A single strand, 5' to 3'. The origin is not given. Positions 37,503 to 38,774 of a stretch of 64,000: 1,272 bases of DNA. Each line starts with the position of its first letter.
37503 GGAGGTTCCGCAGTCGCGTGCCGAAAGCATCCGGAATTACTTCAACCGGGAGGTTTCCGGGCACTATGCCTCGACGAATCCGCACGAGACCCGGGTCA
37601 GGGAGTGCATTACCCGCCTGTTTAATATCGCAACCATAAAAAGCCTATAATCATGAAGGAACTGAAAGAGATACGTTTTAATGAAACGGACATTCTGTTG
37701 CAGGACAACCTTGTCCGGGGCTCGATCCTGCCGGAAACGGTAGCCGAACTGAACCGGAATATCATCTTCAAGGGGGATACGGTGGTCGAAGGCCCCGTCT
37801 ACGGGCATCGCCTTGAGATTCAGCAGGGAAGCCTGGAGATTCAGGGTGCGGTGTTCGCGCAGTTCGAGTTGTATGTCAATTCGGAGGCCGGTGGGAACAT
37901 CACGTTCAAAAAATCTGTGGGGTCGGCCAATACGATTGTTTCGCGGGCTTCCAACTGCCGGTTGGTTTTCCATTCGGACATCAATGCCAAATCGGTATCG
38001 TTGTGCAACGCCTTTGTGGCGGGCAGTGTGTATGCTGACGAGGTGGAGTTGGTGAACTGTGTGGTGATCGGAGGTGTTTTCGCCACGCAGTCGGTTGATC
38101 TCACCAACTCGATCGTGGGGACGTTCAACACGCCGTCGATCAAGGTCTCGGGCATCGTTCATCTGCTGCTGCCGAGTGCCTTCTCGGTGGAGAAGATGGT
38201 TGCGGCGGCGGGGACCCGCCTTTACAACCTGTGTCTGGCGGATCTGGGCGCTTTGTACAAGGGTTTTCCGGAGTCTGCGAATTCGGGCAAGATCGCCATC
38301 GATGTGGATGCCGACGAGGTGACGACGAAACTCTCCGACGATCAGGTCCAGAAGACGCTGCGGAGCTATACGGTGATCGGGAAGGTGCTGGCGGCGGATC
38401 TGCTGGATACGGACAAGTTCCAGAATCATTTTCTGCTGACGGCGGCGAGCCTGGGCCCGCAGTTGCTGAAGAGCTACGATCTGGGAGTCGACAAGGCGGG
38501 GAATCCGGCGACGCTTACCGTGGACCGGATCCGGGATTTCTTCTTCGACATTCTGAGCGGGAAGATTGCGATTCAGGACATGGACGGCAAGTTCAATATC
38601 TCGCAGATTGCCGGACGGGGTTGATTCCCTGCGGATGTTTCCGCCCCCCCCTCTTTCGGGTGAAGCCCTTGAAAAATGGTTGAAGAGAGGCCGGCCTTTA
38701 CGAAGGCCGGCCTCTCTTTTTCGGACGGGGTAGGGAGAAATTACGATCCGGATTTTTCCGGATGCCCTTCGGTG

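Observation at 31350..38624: Conserved-looking six-gene operon of unknown function: SPFH protein with five zinc ribbons, membrane protein, giant acidic protein, tandem paralogues, bactofilin-like protein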

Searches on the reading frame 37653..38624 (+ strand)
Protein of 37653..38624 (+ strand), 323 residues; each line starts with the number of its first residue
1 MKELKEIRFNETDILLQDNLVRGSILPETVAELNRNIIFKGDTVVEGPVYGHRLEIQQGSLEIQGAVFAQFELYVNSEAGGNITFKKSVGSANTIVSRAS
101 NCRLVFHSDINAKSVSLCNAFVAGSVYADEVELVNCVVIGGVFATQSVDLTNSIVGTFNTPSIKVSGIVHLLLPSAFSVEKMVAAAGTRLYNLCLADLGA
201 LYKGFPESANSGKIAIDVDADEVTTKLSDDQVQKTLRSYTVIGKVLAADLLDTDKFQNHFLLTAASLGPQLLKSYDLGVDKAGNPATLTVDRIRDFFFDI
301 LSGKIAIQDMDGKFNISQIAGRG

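Call 3: search_protein_families(library=pfam, proteins=[window:37653-38624:+], max_evalue=1)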
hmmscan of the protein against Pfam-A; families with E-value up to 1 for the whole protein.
window:37653-38624:+ (323 aa): 1 family
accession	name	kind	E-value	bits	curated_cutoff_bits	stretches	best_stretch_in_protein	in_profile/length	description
PF19359.4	DUF5936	-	0.23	11.8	27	1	267-292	66-91/141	Family of unknown function (DUF5936)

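Call 4: search_protein_families(library=ncbifam, proteins=[window:37653-38624:+], max_evalue=1)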
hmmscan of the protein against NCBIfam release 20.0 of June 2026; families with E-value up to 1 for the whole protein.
window:37653-38624:+ (323 aa): 0 families

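Call 5: search_protein_families(library=padloc, proteins=[window:37653-38624:+], max_evalue=1)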
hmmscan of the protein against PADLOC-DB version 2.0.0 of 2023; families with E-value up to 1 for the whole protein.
window:37653-38624:+ (323 aa): 0 families

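Call 7: search_protein_families(library=phrogs, proteins=[window:37653-38624:+], max_evalue=0.1)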
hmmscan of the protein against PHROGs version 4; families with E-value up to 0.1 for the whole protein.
window:37653-38624:+ (323 aa): 1 family
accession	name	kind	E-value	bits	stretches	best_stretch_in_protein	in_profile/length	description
phrog_34574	-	unknown function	0.051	14.3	1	142-173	89-120/200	-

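Call 10: search_solved_structures(query=window:37653-38624:+, max_evalue=10)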
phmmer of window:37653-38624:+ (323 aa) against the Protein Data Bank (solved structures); distinct sequences matched with E-value up to 10: 0.

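Call 13: find_homologous_proteins(query=window:37653-38624:+, max_evalue=0.001)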
Query window:37653-38624:+ (323 aa): 1638 proteins with E <= 0.001 among 8000 candidates; the best 120 are listed.
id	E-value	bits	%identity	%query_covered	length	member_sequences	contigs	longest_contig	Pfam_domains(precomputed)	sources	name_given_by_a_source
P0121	1.0e-203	693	100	100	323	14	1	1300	-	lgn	-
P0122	4.9e-203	691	99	100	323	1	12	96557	-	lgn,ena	-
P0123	2.3e-197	672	95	100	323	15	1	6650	-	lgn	-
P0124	2.6e-185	633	89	100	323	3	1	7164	-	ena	-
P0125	1.1e-177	608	88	100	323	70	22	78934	-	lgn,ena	-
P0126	1.7e-176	604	86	100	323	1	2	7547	-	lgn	-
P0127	6.3e-172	589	84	100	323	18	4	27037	-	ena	-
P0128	2.9e-171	587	83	99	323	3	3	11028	-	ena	-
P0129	1.9e-170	584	83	99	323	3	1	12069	-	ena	-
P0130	2.0e-165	568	80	100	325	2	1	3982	-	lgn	-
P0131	4.8e-165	566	78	100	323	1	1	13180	-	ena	-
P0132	1.5e-164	565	79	100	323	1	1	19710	-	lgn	-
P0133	4.9e-164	563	79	100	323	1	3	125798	-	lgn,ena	-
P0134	1.5e-163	562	79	100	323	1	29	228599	-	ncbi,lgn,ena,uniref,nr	ncbi:hypothetical protein [Barnesiella sp. An55]|uniref:hypothetical protein n=1 Tax=Barnesiella sp.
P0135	1.9e-163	561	79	100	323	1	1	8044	-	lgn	-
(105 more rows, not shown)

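Call 25: predict_structure(alignment_id=A3)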
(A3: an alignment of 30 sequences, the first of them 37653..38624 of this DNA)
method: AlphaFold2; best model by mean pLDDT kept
length: 323 residues; sequences in the alignment: 30
mean_pLDDT: 72.4   pTM: 0.77
mean pLDDT of the five models: 72.4, 70.8, 69.7, 68.6, 68.0
residues with pLDDT >= 90: 102; 70-90: 101; 50-70: 44; < 50: 76
segments of 3 or more residues with pLDDT < 50: 212-271, 311-323
pLDDT, mean of each block of 10 residues (from residue 1): 56 87 88 90 94 93 96 92 93 91 91 96 91 92 90 82 81 60 72 66 66 44 38 32 27 41 46 60 78 86 73 40 32
secondary structure, 60 per line:
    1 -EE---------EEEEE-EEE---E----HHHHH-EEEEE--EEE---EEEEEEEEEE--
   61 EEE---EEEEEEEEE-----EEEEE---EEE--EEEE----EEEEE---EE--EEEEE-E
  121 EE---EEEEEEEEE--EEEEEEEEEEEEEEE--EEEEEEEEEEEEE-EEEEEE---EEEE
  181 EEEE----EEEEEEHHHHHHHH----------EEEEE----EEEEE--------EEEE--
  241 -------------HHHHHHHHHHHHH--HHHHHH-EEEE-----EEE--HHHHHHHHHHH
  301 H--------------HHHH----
elements in order: E13-17 E19-21 H30-34 E36-40 E43-45 E49-58 E61-63 E67-75 E81-85 E89-91 E94-97 E102-106 E114-118 E120-122 E126-134 E137-151 E154-166 E168-173 E177-184 E189-194 H195-202 E213-217 E222-226 E235-238 H254-266 H269-274 E276-279 E285-287 H290-301 H316-319

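Call 27: fold_search(model_id=the predicted structure, library=pdb)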
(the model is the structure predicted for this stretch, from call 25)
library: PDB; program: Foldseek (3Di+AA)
matches with E <= 10: 127; with E <= 0.001: 0
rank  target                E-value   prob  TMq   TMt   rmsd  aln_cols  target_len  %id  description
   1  6n2b_A                1.6e-01  0.91  0.33  0.31   7.5       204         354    8  The Crystal Structure of Caldicellulosiruptor kristjanssonii Tapirin C-terminal domain (released 2018-12-19)
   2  6n2b_B                2.9e-01  0.75  0.32  0.30   7.8       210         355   11  The Crystal Structure of Caldicellulosiruptor kristjanssonii Tapirin C-terminal domain (released 2018-12-19)
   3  6n2c_B                5.4e-01  0.35  0.25  0.20   9.5       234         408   10  The Crystal Structure of Caldicellulosiruptor hydrothermalis Tapirin C-terminal domain (released 2018-12-19)
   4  4fce                  5.4e-01  0.13  0.16  0.13  12.0       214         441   10  Crystal structure of Yersinia pestis GlmU in complex with alpha-D-glucosamine 1-phosphate (GP1) (released 2012-07-11)
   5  6pyk                  5.6e-01  0.08  0.17  0.20  10.8       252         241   12  P. mirabilis hemolysin A mutant - F80L (released 2020-08-05)
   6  1rwr                  6.6e-01  0.35  0.24  0.26   9.7       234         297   13  Crystal structure of filamentous hemagglutinin secretion domain (released 2004-04-13)
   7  7o9q_B                7.3e-01  0.12  0.22  0.23  12.4       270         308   11  Crystal structure of the Awp1 (adhesin-like wall protein 1) A-domain from Candida glabrata (released 2021-12-15)
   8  7muq_AM               1.3e+00  0.20  0.29  0.40   8.5       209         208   11  Reconstruction of the Legionella pneumophila Dot/Icm T4SS 3DVA Map 1 (released 2021-10-06)
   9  4peu                  1.3e+00  0.10  0.20  0.23  11.1       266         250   10  Structure of the polysaccharide lyase-like protein Cthe_2159 from C. thermocellum, native form with Calcium bound (released 2014-10-01)
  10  1hv9_B                1.3e+00  0.05  0.14  0.11  11.8       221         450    8  STRUCTURE OF E. COLI GLMU: ANALYSIS OF PYROPHOSPHORYLASE AND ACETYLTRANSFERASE ACTIVE SITES (released 2001-02-21)
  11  8b6f_AM               1.4e+00  0.02  0.08  0.10  13.7       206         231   10  Cryo-EM structure of NADH:ubiquinone oxidoreductase (complex-I) from respiratory supercomplex of Tetrahymena thermoph (released 2023-03-29)
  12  5kf3                  1.5e+00  0.03  0.14  0.17  12.9       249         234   10  Truncated hemolysin A from P. mirabilis Y134A at 2.2 Angstroms resolution (released 2017-03-22)
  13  6bg8_A                1.8e+00  0.07  0.16  0.20   9.3       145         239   15  Shewanella frigidimarina ice-binding protein_1 DUF3494 Domain (released 2018-03-07)
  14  4wa0                  1.9e+00  0.21  0.29  0.26   7.7       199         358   14  The structure of a possible adhesin C-terminal domain from Caldicellulosiruptor kronotskyensis (released 2015-03-04)
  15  6n2c_A                1.9e+00  0.13  0.23  0.19   9.5       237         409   12  The Crystal Structure of Caldicellulosiruptor hydrothermalis Tapirin C-terminal domain (released 2018-12-19)
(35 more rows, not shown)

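Call 29: search_solved_structures(query=A3, max_evalue=10, show_alignments=2)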
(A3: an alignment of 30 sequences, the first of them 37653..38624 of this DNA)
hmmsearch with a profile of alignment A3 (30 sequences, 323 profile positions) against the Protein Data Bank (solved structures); distinct sequences matched with E-value up to 10: 0.

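Call 32: search_protein_families(library=pfam, alignment_id=A3, max_evalue=10)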
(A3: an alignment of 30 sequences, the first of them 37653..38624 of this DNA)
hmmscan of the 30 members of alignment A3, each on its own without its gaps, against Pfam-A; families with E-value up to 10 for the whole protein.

A. member 1, window:37653-38624:+ (323 aa): 1 family
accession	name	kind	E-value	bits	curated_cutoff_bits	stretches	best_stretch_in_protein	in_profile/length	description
PF19359.4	DUF5936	-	0.23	11.8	27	1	267-292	66-91/141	Family of unknown function (DUF5936)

B. families by the number of members that match (of 30 scanned): 15 families
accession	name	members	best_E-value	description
PF04519.19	Bactofilin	20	0.00026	Polymer-forming cytoskeletal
PF13871.12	Helicase_C_4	3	0.054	C-terminal domain on Strawberry notch homologue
PF23981.1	DUF7305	2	0.0015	Domain of unknown function (DUF7305)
PF21565.2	Tsi1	2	0.16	Immune protein Tsi1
PF04540.18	Herpes_UL51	1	0.039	Herpesvirus UL51 protein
PF06739.17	SBBP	1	0.052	Beta-propeller repeat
PF22668.1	DUF7009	1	0.095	Family of unknown function (DUF7009)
PF03961.19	FapA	1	0.1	Flagellar Assembly Protein A beta solenoid domain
PF18781.7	Phage_spike_2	1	0.11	Phage spike trimer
PF21429.2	Gp44_C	1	0.13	Sliding-clamp-loader large subunit, C-terminal domain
PF02206.23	WSN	1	0.15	Domain of unknown function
PF09216.15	Pfg27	1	0.15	Pfg27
PF02175.22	7TM_GPCR_Srb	1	0.21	Serpentine type 7TM GPCR chemoreceptor Srb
PF07114.16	TMEM126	1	0.21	Transmembrane protein 126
PF19359.4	DUF5936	1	0.23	Family of unknown function (DUF5936)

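Call 113: search_dna_similar(query=window:37653-38624:+, collection=plasmids, mode=protein, max_evalue=0.00001, max_rows=10)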
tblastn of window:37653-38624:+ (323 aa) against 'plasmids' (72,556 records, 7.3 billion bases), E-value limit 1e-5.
No match.
